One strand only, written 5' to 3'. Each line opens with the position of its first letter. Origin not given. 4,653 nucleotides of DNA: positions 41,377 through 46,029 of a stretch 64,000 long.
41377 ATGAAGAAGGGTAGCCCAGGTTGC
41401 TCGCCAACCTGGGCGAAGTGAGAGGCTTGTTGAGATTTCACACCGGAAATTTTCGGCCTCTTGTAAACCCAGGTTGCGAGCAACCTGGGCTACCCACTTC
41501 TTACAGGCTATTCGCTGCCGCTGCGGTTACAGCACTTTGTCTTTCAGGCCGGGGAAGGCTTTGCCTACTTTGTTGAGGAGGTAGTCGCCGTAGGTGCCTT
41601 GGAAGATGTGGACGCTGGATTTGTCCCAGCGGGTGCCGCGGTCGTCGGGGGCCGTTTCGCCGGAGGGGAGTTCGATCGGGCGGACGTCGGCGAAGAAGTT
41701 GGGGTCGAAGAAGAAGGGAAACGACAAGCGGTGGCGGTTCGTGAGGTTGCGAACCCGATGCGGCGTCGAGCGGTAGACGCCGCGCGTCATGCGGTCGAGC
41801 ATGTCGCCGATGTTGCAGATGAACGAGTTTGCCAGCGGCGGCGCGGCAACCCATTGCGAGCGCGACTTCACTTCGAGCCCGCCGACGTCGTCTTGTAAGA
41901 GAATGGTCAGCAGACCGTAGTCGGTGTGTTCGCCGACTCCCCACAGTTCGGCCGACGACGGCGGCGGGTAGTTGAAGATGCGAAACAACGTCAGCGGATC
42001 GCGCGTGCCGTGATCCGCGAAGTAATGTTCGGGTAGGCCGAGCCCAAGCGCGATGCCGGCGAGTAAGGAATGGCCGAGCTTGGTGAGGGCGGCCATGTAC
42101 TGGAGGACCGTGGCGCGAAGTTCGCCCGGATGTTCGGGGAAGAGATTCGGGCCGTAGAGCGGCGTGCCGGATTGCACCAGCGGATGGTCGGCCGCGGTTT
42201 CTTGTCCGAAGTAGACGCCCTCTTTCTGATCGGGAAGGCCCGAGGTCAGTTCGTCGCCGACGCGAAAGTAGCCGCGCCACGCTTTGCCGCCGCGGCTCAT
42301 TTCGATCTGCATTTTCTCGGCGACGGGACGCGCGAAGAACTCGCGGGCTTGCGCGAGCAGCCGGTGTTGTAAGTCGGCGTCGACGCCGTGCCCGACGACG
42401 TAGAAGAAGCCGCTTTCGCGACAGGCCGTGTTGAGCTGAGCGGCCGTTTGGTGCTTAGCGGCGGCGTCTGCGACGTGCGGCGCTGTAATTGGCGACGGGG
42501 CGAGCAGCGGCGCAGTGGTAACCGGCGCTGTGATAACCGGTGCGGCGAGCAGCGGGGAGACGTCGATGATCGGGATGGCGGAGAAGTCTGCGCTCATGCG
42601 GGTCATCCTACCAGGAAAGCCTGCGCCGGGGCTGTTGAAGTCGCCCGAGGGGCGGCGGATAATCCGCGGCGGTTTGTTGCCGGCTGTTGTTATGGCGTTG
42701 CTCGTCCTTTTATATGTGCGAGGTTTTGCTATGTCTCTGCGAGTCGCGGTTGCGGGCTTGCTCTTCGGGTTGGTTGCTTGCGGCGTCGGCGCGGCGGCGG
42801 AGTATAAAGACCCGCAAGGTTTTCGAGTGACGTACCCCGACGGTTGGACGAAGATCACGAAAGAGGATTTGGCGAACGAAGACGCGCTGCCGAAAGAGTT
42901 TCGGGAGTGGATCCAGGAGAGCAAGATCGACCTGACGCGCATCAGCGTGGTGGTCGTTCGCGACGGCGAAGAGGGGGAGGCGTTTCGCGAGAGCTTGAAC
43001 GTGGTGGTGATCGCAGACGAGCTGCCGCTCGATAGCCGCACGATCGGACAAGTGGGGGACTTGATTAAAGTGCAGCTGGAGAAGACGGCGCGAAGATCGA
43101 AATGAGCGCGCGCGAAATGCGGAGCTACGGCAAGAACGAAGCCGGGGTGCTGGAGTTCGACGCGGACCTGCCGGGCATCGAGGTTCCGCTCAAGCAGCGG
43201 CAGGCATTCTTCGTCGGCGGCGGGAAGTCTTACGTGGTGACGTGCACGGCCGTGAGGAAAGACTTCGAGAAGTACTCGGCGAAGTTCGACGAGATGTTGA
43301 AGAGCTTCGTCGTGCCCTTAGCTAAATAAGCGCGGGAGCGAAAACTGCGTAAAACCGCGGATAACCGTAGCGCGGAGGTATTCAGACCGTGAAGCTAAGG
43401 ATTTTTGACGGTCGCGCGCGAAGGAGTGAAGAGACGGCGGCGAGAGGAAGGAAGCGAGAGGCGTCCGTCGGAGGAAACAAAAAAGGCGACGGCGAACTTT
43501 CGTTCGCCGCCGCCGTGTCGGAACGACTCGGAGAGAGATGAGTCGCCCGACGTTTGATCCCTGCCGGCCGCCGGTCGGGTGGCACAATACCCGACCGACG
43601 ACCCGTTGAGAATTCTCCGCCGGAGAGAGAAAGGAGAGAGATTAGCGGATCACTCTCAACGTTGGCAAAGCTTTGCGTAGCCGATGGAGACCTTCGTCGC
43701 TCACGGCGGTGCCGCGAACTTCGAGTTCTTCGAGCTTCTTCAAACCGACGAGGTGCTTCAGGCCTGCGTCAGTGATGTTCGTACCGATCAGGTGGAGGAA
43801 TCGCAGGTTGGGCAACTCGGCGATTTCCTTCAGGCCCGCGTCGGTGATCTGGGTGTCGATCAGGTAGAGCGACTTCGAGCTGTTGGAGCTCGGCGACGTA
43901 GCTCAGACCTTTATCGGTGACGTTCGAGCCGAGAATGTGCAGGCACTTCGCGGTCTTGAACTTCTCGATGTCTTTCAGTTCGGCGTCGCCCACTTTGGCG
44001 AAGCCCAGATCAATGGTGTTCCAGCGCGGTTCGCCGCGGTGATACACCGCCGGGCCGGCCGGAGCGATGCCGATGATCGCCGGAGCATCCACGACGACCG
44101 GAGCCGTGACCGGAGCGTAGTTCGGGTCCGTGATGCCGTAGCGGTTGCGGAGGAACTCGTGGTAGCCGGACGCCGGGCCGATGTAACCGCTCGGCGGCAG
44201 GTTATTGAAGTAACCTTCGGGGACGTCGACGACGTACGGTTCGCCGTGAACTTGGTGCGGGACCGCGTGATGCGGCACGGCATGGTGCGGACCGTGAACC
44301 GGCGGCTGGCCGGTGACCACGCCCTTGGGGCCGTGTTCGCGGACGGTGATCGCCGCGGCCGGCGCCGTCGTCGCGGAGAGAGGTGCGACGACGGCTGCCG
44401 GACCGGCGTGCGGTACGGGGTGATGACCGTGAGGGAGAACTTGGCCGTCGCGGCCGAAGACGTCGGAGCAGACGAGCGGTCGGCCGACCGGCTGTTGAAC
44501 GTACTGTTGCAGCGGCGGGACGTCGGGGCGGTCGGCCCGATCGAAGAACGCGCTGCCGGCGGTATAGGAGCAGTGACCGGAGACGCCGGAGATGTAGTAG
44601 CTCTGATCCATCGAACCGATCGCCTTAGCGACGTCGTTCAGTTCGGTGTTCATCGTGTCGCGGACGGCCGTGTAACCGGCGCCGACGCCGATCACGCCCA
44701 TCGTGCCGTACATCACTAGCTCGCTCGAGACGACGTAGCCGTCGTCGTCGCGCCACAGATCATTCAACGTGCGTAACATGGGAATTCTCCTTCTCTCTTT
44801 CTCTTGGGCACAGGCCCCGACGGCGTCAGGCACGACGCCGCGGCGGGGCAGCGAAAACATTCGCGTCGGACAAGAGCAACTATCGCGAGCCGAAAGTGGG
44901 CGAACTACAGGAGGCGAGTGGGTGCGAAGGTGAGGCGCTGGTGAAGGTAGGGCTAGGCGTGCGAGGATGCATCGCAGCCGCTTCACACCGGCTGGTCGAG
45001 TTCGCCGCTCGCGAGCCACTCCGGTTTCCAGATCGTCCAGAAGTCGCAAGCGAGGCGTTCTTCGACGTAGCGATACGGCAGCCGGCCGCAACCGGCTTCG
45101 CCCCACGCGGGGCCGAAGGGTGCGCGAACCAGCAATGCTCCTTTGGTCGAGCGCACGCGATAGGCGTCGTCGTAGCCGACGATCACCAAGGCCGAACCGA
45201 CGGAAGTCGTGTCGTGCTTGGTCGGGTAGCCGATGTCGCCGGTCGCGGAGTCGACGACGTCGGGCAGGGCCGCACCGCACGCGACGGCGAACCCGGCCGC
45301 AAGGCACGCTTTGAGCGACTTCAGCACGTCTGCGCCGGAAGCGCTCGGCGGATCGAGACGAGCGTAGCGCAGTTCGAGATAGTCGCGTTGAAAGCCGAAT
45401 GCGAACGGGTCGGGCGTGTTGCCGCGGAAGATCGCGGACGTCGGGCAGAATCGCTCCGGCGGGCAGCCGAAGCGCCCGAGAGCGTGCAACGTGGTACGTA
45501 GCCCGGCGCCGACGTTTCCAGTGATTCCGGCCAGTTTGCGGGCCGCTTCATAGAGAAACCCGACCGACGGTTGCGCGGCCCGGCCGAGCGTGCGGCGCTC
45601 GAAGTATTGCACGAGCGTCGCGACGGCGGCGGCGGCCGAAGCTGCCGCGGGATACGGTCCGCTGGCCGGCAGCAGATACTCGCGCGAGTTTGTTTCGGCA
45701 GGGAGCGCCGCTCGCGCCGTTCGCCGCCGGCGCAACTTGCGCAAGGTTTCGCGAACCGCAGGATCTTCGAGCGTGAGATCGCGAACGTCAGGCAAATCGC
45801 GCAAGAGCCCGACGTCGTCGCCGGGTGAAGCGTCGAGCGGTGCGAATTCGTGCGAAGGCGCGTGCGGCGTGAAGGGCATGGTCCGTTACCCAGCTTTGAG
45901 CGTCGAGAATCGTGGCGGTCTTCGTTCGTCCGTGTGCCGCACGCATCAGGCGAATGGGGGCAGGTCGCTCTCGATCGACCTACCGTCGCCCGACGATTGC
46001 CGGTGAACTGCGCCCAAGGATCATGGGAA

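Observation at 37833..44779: Two convergent paralogues with a Flp-pilin-like N-terminus and a shared novel module; one is fused to a His/Pro-rich spacer and LRRs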

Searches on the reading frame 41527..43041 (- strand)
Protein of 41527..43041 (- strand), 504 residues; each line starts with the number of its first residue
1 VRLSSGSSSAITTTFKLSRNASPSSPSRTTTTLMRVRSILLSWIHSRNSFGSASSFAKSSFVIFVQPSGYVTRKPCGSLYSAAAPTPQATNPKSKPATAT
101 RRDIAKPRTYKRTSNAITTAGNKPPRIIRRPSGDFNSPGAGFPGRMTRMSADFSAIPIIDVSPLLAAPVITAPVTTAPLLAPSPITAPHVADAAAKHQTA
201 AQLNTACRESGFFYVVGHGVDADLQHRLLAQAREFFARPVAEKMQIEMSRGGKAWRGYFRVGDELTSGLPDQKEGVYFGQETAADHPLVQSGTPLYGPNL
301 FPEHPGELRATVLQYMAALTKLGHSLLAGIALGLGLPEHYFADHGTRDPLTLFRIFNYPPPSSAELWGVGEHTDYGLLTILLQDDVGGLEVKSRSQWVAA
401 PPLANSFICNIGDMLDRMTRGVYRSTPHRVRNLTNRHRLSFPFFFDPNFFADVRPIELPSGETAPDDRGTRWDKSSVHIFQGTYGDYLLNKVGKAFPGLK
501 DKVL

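Call 23: search_protein_families(library=pfam, proteins=[window:41527-43041:-], max_evalue=0.01)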
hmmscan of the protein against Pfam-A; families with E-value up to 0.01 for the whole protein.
window:41527-43041:- (504 aa): 2 families
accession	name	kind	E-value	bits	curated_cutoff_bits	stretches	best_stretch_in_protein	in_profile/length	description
PF14226.12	DIOX_N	-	3.2e-30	105.6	27.3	1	192-303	10-116/117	non-haem dioxygenase in morphine synthesis N-terminal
PF03171.26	2OG-FeII_Oxy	-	1.6e-24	86.6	23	1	355-447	7-101/101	2OG-Fe(II) oxygenase superfamily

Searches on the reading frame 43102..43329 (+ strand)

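Call 23: search_protein_families(library=pfam, proteins=[window:43102-43329:+], max_evalue=0.01)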
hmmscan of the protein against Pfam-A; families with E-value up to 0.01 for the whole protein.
window:43102-43329:+ (75 aa): 1 family
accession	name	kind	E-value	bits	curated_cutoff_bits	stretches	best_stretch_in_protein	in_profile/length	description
PF01789.22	PsbP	-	0.0066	16.9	23.5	1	18-71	103-155/155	PsbP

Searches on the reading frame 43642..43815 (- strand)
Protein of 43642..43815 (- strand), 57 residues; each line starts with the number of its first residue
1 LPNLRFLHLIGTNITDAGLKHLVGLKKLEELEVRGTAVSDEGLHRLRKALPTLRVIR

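Call 5: search_protein_families(library=pfam, proteins=[window:43642-43815:-], max_evalue=1)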
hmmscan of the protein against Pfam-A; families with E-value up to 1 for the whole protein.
window:43642-43815:- (57 aa): 4 families
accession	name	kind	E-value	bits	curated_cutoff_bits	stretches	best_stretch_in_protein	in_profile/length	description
PF13516.12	LRR_6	-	4.7e-06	26.7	23.4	2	2-21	3-22/24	Leucine Rich repeat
PF12799.13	LRR_4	-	6.2e-06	26.7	27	1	2-36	1-33/44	Leucine Rich repeats (2 copies)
PF13855.12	LRR_8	-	0.0098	16.1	27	1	1-36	24-59/61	Leucine rich repeat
PF24758.1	LRR_At5g56370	-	0.015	15.4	27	1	2-54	37-89/227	FBD-associated F-box protein At5g56370, LRR repeats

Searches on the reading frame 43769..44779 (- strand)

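Call 5: search_protein_families(library=pfam, proteins=[window:43769-44779:-], max_evalue=1)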
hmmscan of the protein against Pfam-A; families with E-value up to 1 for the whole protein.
window:43769-44779:- (336 aa): 0 families

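Call 7: search_protein_families(library=ncbifam, proteins=[window:43769-44779:-], max_evalue=1)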
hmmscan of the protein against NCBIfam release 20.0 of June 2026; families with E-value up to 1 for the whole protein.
window:43769-44779:- (336 aa): 1 family
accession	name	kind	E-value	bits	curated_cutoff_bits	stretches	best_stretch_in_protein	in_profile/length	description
NF007615.0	PRK10263.1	equivalog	0.083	10.5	1566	1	129-228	315-415/1355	DNA translocase FtsK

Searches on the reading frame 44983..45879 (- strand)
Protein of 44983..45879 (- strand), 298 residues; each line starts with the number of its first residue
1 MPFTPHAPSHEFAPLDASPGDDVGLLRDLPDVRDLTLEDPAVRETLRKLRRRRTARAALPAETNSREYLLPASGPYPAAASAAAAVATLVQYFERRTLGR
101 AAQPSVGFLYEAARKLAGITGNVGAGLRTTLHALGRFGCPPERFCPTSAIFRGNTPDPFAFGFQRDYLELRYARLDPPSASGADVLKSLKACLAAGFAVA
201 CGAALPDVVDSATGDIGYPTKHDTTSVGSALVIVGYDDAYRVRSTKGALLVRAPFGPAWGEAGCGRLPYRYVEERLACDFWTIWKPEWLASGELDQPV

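Call 23: search_protein_families(library=pfam, proteins=[window:44983-45879:-], max_evalue=0.01)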
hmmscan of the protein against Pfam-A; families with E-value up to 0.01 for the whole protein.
window:44983-45879:- (298 aa): 0 families

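Call 61: search_protein_families(library=pfam, proteins=[window:44983-45879:-], max_evalue=1)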
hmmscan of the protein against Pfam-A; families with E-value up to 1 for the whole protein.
window:44983-45879:- (298 aa): 0 families

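Call 62: search_solved_structures(query=A4, max_evalue=1, show_alignments=2)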
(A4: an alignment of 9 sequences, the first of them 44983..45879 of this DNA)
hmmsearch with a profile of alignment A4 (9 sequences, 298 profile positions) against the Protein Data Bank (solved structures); distinct sequences matched with E-value up to 1: 12.
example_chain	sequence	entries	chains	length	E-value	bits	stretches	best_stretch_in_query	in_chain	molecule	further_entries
3ois_A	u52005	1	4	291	8.7e-22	81.1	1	25-283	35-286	Cysteine protease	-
6a0n_A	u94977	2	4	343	0.011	18.4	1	215-278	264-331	Lpg2622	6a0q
2bdz_A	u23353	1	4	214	0.036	16.7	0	60-150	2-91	Mexicain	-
1meg_A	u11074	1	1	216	0.041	16.5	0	244-264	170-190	CARICAIN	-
1ppo_A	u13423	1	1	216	0.041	16.5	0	244-264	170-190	PROTEASE OMEGA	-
1pci_A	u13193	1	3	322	0.082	15.5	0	244-264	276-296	PROCARICAIN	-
1iwd_A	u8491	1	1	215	0.17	14.5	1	227-267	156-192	ERVATAMIN B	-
6mis_A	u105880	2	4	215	0.41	13.2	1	228-267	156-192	Ananain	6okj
6y6l_A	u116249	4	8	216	0.41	13.2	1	228-267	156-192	Ananain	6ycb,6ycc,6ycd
1gec_E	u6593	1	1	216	0.44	13.1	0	244-264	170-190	GLYCYL ENDOPEPTIDASE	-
2fye_A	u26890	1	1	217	0.64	12.6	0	85-177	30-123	cathepsin S preproprotein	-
6z0l_A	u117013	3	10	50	0.94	12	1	125-152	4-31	Positive Strand | 'Positive' Strand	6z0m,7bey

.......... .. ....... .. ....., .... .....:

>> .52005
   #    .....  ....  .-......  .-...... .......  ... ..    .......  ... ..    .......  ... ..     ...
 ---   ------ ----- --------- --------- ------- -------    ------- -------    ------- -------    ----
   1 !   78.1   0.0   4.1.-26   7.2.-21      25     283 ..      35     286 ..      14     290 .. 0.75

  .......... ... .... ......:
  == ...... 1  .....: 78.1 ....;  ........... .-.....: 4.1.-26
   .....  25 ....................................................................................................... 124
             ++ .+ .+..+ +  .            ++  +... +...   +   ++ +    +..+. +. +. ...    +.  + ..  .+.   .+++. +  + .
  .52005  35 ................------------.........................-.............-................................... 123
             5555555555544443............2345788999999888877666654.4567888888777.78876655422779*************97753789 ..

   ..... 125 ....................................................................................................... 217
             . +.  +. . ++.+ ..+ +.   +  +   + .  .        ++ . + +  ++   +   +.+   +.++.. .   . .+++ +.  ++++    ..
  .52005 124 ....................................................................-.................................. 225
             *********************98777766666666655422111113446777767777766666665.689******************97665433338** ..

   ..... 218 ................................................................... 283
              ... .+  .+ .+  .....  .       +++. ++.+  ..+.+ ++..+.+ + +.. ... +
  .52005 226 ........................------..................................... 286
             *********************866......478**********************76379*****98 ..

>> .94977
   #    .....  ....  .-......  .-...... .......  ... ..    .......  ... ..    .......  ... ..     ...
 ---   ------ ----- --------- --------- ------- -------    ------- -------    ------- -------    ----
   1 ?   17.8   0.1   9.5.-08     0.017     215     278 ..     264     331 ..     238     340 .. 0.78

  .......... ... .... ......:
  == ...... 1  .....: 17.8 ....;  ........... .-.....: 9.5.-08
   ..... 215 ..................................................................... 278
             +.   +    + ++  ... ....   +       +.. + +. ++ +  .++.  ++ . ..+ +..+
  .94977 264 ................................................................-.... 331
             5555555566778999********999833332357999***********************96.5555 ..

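Call 87: search_protein_families(library=ncbifam, proteins=[window:44983-45879:-], max_evalue=0.1)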
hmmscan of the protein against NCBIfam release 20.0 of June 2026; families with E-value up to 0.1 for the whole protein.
window:44983-45879:- (298 aa): 0 families
